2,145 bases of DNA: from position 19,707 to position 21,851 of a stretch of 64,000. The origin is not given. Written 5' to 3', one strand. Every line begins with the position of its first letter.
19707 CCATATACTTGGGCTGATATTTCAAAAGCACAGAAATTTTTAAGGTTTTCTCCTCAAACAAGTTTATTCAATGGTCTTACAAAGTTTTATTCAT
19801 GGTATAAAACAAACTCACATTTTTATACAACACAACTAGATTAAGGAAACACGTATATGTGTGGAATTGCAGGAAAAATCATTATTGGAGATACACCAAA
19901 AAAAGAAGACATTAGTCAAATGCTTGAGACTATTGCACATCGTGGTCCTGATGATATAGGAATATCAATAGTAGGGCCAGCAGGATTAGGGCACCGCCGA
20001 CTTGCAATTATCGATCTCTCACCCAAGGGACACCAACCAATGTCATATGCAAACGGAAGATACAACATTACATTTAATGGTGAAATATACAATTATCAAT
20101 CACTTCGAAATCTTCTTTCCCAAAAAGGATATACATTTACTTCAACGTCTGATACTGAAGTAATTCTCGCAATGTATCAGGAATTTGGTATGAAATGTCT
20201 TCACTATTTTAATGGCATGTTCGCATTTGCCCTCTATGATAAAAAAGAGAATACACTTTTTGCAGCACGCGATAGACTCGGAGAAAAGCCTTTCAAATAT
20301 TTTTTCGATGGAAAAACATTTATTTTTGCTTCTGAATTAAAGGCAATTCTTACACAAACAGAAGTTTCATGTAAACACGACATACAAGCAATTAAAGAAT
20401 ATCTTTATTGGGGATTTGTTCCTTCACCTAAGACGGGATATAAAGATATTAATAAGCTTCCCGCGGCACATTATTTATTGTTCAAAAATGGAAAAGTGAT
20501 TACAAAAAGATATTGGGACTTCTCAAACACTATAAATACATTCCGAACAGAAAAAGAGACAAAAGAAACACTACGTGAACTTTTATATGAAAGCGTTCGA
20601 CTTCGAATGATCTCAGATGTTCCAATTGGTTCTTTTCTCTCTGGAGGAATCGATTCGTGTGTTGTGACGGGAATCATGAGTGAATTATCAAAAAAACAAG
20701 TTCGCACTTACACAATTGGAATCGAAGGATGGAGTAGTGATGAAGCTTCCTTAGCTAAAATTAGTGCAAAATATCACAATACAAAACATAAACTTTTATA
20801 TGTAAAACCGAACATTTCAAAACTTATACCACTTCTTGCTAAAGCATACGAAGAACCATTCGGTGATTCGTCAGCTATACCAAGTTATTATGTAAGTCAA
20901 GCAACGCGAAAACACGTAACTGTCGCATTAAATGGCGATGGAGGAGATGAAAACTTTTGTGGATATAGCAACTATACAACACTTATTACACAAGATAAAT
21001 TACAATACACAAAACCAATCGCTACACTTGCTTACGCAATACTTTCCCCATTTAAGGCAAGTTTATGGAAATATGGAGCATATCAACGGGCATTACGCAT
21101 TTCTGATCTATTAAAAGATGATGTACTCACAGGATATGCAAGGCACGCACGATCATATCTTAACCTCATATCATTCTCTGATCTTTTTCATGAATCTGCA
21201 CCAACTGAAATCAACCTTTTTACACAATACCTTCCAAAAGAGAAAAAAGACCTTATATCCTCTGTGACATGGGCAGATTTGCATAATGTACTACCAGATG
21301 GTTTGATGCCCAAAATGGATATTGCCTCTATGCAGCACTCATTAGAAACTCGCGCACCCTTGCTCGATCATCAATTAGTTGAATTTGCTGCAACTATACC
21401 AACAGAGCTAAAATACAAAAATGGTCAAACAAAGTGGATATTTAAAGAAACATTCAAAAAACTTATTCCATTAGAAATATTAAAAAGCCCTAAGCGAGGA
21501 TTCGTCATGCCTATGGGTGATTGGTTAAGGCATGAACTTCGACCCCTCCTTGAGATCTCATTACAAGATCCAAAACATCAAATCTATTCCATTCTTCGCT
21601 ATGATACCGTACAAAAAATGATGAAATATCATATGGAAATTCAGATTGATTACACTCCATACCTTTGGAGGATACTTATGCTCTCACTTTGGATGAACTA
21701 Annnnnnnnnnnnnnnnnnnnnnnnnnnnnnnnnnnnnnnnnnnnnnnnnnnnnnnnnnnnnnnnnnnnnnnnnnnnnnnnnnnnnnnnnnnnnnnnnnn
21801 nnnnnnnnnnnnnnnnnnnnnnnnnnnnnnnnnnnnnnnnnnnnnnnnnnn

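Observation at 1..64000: A 64-kb block dedicated to glycan assembly with about 14 GT-C-fold membrane glycosyltransferase-like proteins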

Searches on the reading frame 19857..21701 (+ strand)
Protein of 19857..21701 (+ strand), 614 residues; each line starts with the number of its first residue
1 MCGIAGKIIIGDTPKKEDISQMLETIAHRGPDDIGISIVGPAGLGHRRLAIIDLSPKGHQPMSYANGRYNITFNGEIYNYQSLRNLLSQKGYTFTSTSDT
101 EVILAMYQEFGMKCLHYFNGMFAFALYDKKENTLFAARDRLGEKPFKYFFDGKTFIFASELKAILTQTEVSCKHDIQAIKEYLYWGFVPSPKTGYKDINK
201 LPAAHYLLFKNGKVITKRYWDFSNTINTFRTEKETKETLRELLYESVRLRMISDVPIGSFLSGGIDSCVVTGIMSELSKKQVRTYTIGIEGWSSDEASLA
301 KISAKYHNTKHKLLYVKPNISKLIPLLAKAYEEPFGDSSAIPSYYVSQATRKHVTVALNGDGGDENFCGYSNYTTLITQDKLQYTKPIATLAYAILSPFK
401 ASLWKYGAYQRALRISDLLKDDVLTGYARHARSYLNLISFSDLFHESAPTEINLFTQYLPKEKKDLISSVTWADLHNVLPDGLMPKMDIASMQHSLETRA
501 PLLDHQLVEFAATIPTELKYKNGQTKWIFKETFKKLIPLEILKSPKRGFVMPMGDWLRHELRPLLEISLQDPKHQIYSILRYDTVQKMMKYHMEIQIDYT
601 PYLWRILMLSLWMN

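Call 5: search_protein_families(library=pfam, proteins=[window:19857-21701:+], max_evalue=0.01)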
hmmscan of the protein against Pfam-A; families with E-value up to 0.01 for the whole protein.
window:19857-21701:+ (614 aa): 5 families
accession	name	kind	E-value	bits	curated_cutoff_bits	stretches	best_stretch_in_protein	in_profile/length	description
PF00733.27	Asn_synthase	-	2.6e-88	297.5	21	1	239-613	2-353/354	Asparagine synthase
PF13537.11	GATase_7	-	8.3e-45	152.2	25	1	46-165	1-122/123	Glutamine amidotransferase domain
PF13522.11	GATase_6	-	5.2e-42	143.4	27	1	31-160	1-130/130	Glutamine amidotransferase domain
PF12481.13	DUF3700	-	5.2e-05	23.3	27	1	114-166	125-177/228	Aluminium induced protein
PF09147.15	CarA_N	-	0.0088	16.3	21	0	65-133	43-111/199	Carbapenam-3-carboxylate synthase, N-terminal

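Call 17: find_encoding_contigs(protein=window:19857-21701:+, flank=10000, max_places=4)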
Protein window:19857-21701:+ (614 aa): 1 contig read that carries it; 1 place shown.
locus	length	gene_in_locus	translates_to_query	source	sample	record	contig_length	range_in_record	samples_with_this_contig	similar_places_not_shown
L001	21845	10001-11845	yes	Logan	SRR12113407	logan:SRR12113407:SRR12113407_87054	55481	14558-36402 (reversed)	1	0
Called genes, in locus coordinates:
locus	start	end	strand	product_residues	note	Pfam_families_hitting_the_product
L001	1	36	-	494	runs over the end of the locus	PF13231:PMT_2 (weak)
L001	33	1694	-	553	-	-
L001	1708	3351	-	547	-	PF13439:Glyco_transf_4 (faint), PF00534:Glycos_transf_1, PF13692:Glyco_trans_1_4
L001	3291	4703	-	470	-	PF00535:Glycos_transf_2, PF13641:Glyco_tranf_2_3, PF10111:Glyco_tranf_2_2 (weak), PF13632:Glyco_trans_2_3 (weak)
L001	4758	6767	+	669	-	-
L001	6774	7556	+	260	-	PF01061:ABC2_membrane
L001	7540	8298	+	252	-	PF00005:ABC_tran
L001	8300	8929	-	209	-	-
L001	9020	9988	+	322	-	PF00106:adh_short (weak), PF01073:3Beta_HSD, PF01370:Epimerase, PF02719:Polysacc_synt_2, PF04321:RmlD_sub_bind, PF16363:GDP_Man_Dehyd, PF07993:NAD_binding_4 (weak)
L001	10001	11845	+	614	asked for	PF13522:GATase_6, PF13537:GATase_7, PF00733:Asn_synthase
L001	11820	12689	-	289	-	PF00535:Glycos_transf_2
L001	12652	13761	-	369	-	PF00155:Aminotran_1_2, PF01041:DegT_DnrJ_EryC1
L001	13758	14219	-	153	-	PF24894:Hexapep_GlmU (faint), PF25084:LbH_EIF2B (weak), PF25087:GMPPB_C (faint), PF00132:Hexapep (weak), PF25084:LbH_EIF2B (weak), PF00132:Hexapep, PF14602:Hexapep_2 (weak)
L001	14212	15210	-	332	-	PF01408:GFO_IDH_MocA, PF02894:GFO_IDH_MocA_C, PF22725:GFO_IDH_MocA_C3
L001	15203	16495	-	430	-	-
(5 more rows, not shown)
